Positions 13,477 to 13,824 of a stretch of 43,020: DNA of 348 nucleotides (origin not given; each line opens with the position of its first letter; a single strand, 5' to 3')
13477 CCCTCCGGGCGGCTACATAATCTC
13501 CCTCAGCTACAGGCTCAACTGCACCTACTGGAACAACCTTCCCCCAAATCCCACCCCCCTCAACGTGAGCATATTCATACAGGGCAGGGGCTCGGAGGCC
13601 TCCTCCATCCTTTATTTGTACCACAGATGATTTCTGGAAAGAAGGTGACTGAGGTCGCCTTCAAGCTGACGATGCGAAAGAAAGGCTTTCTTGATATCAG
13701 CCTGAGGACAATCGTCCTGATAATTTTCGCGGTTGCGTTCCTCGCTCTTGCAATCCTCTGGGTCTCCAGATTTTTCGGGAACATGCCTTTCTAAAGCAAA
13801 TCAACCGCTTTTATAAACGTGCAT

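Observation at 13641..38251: Dispersed family of GC-rich hairpins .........-loop-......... with compensatory stem changes, at least 11 copies in 43 kb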

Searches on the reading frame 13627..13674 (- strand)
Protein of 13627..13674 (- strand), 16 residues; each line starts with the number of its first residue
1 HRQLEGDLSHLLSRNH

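Call 70: search_protein_families(library=pfam, proteins=[L223:256-2187:-, L241:2-2164:+], max_evalue=0.001)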
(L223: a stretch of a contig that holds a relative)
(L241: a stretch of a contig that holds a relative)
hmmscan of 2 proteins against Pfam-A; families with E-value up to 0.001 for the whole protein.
L223:256-2187:- (643 aa): 17 families
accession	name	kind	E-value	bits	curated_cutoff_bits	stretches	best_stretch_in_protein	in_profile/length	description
PF00005.33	ABC_tran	-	1.9e-41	142.3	25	2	401-535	7-136/137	ABC transporter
PF02463.25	SMC_N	-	8.9e-17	61.7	40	1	127-311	20-198/220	RecF/RecN/SMC N terminal domain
PF13304.12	AAA_21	-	1.3e-12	48.9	27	0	481-555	220-288/304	AAA domain, putative AbiEii toxin, Type IV TA system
PF00037.32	Fer4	-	4.9e-07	29.7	21.1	1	78-98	3-23/24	4Fe-4S binding domain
PF13476.12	AAA_23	-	1.4e-06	29.5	27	0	133-250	21-124/201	AAA domain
PF13555.12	AAA_29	-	8.6e-06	25.9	27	0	126-149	18-40/61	P-loop containing region of AAA domain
PF04068.21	Fer4_RLI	-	1e-05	25.6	23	1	34-64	2-34/35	Possible Fer4-like domain in RNase L inhibitor, RLI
PF14697.11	Fer4_21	-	2.2e-05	24.9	35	1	78-103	3-28/59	4Fe-4S dicluster domain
PF12837.12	Fer4_6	-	3.2e-05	24.1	25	1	76-98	2-24/24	4Fe-4S binding domain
PF12797.12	Fer4_2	-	0.00011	22.4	24.5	1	75-94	2-21/22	4Fe-4S binding domain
PF13175.12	AAA_15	-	0.00031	20.9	32.1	0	133-151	25-43/374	AAA ATPase domain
PF19993.5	DO-GTPase2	-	0.00035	20.7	27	0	406-430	1-25/226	Double-GTPase 2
PF13237.11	Fer4_10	-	0.00045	20.5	25.5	1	76-102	2-32/53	4Fe-4S dicluster domain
PF13484.11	Fer4_16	-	0.00062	20.9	30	0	83-101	2-20/66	4Fe-4S double cluster binding domain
PF13521.12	AAA_28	-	0.00065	20.4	27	0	408-427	2-21/164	AAA domain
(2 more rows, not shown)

L241:2-2164:+ (720 aa): 0 families

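Call 73: search_solved_structures(query=L223:256-2187:-, show_alignments=1, max_evalue=1e-20)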
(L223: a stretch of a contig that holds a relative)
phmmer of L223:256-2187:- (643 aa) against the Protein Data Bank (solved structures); distinct sequences matched with E-value up to 1e-20: 18.
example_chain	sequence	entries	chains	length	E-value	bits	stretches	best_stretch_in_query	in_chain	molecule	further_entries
3bk7_A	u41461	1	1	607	1.3e-188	631.8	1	31-643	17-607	ABC transporter ATP-binding protein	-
3j15_B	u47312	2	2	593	1.8e-188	631.3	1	31-643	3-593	ABC transporter ATP-binding protein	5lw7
1yqt_A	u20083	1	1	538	5.6e-157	527.3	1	105-642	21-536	RNase l inhibitor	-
5yv5_A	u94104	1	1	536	6.9e-157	527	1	105-642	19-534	ATPase RIL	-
5lzv_jj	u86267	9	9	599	8.5e-148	497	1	33-642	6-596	ABCE1 | ATP binding cassette subfamily E member 1 | ATP-binding cassette sub-family E member 1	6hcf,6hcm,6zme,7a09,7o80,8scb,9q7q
9h6y_k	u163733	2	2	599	1.2e-147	496.5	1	33-642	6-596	ATP binding cassette subfamily E member 1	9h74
6zvj_1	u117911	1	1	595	1.2e-147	496.5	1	33-642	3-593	ATP-binding cassette sub-family E member 1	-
3jag_jj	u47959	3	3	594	1.2e-147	496.5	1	33-642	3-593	ABCE1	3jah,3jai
6yal_k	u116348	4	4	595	1.6e-147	496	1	33-642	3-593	ATP-binding cassette sub-family E member 1 (ABCE1) | ATP binding cassette subfamily E member 1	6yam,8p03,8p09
6tmf_d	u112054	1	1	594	5.1e-147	494.4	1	34-641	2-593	ATPase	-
3j16_B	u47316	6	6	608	1.2e-142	480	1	31-642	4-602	Rli1p | TRANSLATION INITIATION FACTOR RLI1 | RLI1 isoform 1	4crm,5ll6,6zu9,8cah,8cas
6zce_k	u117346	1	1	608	1.2e-142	479.9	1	31-642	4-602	Translation initiation factor RLI1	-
7a1g_x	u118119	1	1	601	2e-142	479.2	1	32-642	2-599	Translation initiation factor RLI1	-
3ozx_A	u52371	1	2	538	2e-119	403.3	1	110-641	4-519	RNase L inhibitor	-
4fin_A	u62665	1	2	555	1.8e-21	79.7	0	401-582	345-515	EttA (YjjK) ABCF family protein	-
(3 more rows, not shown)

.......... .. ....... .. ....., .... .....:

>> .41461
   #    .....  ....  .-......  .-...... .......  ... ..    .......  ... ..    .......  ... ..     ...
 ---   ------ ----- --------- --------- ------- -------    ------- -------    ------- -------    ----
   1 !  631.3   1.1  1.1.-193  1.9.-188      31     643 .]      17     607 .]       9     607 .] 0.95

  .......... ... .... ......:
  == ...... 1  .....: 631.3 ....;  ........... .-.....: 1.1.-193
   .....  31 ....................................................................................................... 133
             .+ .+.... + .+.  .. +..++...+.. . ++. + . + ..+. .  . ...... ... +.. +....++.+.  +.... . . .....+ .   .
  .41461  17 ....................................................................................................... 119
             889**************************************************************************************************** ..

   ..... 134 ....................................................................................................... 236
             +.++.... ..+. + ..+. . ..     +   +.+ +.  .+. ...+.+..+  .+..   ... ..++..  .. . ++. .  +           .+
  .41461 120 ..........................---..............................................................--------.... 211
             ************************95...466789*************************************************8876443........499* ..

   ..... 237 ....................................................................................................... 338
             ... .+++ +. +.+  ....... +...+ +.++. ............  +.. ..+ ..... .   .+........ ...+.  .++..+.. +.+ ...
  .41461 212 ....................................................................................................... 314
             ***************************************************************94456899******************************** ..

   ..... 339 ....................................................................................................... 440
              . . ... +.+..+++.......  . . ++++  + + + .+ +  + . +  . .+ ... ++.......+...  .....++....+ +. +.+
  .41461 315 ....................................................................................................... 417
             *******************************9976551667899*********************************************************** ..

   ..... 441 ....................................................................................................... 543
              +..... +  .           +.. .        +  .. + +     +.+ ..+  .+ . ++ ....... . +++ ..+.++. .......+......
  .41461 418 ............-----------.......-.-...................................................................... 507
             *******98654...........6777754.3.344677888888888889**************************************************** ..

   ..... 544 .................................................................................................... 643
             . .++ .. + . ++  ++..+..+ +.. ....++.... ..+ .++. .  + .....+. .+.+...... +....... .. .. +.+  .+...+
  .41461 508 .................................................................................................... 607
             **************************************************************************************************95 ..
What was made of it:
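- On Rickettsia palindromic elements (RPE-like behaviour): ABCE1 carries two insertions that fall in gaps relative to PDB 3BK7 (call 73).
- ABCE1 carries two, both falling in gaps relative to the solved P. abyssi protein (call 73).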
